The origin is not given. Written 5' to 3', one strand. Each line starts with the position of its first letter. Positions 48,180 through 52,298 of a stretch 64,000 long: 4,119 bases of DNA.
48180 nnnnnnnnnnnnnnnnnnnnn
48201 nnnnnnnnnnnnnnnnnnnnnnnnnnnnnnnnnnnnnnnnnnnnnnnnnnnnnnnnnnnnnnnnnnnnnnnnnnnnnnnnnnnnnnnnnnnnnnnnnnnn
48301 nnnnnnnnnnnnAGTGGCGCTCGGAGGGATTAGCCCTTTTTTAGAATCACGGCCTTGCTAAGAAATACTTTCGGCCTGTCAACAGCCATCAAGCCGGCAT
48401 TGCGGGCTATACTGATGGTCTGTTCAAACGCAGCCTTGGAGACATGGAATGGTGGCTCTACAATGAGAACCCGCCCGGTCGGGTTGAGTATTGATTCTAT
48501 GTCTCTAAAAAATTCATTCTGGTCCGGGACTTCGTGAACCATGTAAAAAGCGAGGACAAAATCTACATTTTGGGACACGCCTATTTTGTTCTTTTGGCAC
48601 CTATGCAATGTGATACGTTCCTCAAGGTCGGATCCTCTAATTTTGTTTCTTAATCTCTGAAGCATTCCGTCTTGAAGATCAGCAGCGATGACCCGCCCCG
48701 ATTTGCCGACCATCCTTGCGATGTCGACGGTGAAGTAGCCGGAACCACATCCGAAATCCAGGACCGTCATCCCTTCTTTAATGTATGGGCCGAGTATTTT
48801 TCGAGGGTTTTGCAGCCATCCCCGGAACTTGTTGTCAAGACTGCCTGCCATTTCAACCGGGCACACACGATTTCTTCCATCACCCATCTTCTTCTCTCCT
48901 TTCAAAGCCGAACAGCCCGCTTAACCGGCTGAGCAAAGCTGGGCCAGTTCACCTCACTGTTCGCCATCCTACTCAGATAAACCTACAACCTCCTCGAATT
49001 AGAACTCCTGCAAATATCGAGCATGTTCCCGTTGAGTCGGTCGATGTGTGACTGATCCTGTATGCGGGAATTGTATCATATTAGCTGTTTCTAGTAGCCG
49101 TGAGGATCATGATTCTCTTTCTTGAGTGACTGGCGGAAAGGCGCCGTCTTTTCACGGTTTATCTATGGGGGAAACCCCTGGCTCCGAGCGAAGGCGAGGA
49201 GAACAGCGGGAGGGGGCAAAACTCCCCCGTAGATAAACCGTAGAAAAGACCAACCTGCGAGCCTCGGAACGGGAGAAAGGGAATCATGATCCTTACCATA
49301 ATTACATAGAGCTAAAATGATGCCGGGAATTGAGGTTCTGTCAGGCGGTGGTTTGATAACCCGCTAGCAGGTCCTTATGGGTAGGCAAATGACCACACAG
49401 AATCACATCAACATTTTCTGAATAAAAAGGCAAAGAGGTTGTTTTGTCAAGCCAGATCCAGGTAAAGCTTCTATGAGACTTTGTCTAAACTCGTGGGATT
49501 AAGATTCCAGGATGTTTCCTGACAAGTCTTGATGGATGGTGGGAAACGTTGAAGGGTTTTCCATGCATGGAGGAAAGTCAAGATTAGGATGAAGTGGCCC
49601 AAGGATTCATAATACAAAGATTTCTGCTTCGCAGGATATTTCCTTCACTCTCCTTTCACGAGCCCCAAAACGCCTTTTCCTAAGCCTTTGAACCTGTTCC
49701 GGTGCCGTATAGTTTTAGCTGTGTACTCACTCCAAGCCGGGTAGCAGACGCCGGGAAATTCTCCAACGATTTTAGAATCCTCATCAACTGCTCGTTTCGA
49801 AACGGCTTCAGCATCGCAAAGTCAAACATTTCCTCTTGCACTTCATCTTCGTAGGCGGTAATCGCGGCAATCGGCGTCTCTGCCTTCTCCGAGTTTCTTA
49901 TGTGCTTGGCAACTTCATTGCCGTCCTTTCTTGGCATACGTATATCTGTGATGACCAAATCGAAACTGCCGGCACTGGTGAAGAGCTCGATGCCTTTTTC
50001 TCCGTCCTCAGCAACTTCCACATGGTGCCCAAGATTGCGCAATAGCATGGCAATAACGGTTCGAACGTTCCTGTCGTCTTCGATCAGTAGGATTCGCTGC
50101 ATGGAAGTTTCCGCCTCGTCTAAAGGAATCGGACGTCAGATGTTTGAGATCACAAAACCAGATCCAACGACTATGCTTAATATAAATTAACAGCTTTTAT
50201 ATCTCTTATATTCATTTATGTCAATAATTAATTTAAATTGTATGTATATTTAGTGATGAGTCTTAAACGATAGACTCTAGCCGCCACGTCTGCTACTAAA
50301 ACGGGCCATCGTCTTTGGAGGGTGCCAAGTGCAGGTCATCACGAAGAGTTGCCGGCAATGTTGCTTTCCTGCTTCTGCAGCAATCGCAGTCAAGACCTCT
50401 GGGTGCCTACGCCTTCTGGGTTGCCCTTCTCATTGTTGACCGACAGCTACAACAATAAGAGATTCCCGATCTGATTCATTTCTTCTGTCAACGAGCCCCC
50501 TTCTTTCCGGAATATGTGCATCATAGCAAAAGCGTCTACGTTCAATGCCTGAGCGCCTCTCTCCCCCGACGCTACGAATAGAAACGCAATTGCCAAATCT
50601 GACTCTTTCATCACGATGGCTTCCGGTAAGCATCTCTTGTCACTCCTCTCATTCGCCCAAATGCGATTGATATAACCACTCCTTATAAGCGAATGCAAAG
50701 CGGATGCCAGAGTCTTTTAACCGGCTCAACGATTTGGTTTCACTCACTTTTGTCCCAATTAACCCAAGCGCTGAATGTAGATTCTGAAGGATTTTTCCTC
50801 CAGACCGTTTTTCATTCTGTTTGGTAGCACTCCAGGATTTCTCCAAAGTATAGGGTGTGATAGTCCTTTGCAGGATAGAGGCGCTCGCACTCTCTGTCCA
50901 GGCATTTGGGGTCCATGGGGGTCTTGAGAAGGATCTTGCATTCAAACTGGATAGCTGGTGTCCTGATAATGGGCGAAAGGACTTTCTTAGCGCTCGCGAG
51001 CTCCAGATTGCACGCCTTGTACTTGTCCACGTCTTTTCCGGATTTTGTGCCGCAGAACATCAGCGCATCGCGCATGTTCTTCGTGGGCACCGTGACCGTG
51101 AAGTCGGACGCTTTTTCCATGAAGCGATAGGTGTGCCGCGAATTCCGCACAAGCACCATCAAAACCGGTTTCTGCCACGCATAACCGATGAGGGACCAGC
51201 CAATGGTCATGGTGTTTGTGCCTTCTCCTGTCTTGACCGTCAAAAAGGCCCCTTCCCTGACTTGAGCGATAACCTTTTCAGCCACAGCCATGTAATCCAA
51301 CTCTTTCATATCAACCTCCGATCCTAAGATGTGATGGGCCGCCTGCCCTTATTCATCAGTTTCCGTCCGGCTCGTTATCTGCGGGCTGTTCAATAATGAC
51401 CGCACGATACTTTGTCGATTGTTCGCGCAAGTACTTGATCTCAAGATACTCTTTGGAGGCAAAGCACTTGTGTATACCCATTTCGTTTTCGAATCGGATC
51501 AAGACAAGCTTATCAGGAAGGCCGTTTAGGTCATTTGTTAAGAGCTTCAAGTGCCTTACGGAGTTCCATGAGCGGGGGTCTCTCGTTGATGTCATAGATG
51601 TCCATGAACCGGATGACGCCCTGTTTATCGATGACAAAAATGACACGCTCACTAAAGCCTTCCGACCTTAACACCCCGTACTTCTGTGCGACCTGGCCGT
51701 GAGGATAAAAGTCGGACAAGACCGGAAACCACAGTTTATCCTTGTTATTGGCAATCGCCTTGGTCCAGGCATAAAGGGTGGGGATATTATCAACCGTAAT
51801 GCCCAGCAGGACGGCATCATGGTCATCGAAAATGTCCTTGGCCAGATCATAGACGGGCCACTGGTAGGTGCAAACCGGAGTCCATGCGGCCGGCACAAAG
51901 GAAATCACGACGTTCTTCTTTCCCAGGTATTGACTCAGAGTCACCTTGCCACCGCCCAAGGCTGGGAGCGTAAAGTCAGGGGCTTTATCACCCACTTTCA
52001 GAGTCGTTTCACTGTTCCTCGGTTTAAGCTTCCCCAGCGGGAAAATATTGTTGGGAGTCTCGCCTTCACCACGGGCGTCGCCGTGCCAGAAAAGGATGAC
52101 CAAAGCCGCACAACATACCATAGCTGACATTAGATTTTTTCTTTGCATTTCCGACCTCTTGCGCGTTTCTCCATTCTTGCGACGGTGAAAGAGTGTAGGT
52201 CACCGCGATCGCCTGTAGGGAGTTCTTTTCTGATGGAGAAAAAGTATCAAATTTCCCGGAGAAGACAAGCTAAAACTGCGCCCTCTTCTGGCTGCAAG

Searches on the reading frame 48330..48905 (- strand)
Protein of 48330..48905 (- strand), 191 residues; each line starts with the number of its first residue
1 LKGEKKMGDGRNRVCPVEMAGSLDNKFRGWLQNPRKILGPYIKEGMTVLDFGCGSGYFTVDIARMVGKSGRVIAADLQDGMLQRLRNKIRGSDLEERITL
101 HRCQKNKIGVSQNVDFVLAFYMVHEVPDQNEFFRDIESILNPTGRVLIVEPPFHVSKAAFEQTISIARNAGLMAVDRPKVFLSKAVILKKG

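Call 34: search_protein_families(library=pfam, proteins=[window:48330-48905:-], max_evalue=0.00001)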
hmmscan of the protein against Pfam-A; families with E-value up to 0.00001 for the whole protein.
window:48330-48905:- (191 aa): 10 families
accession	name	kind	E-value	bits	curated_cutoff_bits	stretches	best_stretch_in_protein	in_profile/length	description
PF13847.12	Methyltransf_31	-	8.2e-18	64.9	27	1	42-152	1-113/145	Methyltransferase domain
PF13649.12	Methyltransf_25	-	1.8e-15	57.8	27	1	48-144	1-97/97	Methyltransferase domain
PF08241.18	Methyltransf_11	-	1.4e-13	51.7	21.2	1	49-148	1-95/95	Methyltransferase domain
PF13489.12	Methyltransf_23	-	5.9e-13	49.3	27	1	38-151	16-119/164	Methyltransferase domain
PF01209.24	Ubie_methyltran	-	1.6e-12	47.7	20.1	1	42-151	45-154/233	ubiE/COQ5 methyltransferase family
PF08242.18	Methyltransf_12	-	1.6e-10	42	30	1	49-146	1-98/98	Methyltransferase domain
PF01135.25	PCMT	-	1.1e-09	38.8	20.3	1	42-101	71-129/210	Protein-L-isoaspartate(D-aspartate) O-methyltransferase (PCMT)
PF02353.26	CMAS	-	5.9e-07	29.5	27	1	42-148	60-164/273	Mycolic acid cyclopropane synthetase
PF06325.19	PrmA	-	9e-06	25.8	22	0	38-146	155-256/296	Ribosomal protein L11 methyltransferase (PrmA)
PF01728.25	FtsJ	-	1e-05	26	24.1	0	41-118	18-96/181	FtsJ-like methyltransferase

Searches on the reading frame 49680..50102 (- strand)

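Call 34: search_protein_families(library=pfam, proteins=[window:49680-50102:-], max_evalue=0.00001)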
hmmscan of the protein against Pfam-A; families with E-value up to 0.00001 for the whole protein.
window:49680-50102:- (140 aa): 2 families
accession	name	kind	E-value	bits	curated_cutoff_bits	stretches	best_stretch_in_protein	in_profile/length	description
PF00072.30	Response_reg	-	2.9e-19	69.7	30.2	1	4-110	1-110/111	Response regulator receiver domain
PF23198.2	PDE8A_N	-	5.7e-06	26.7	29.6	1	13-92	22-102/147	PDE8A-like, N-terminal domain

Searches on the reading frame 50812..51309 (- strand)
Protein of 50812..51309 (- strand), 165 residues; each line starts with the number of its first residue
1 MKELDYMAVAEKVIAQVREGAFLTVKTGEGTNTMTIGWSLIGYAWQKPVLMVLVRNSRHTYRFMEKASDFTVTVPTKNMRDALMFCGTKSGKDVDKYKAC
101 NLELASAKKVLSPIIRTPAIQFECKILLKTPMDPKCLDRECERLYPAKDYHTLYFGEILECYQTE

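Call 34: search_protein_families(library=pfam, proteins=[window:50812-51309:-], max_evalue=0.00001)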
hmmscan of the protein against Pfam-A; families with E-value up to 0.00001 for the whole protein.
window:50812-51309:- (165 aa): 1 family
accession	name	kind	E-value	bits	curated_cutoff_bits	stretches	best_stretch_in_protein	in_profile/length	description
PF01613.24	Flavin_Reduct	-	3.2e-14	53.8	27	1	22-163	10-133/153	Flavin reductase like domain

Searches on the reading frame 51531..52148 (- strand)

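Call 34: search_protein_families(library=pfam, proteins=[window:51531-52148:-], max_evalue=0.00001)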
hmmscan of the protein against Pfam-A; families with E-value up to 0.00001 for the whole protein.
window:51531-52148:- (205 aa): 2 families
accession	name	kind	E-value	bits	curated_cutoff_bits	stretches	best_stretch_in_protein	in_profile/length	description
PF00578.27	AhpC-TSA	-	1.8e-32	112.3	26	1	52-181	1-123/124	AhpC/TSA family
PF08534.16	Redoxin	-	1.4e-22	80.5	26.6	1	51-188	1-137/148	Redoxin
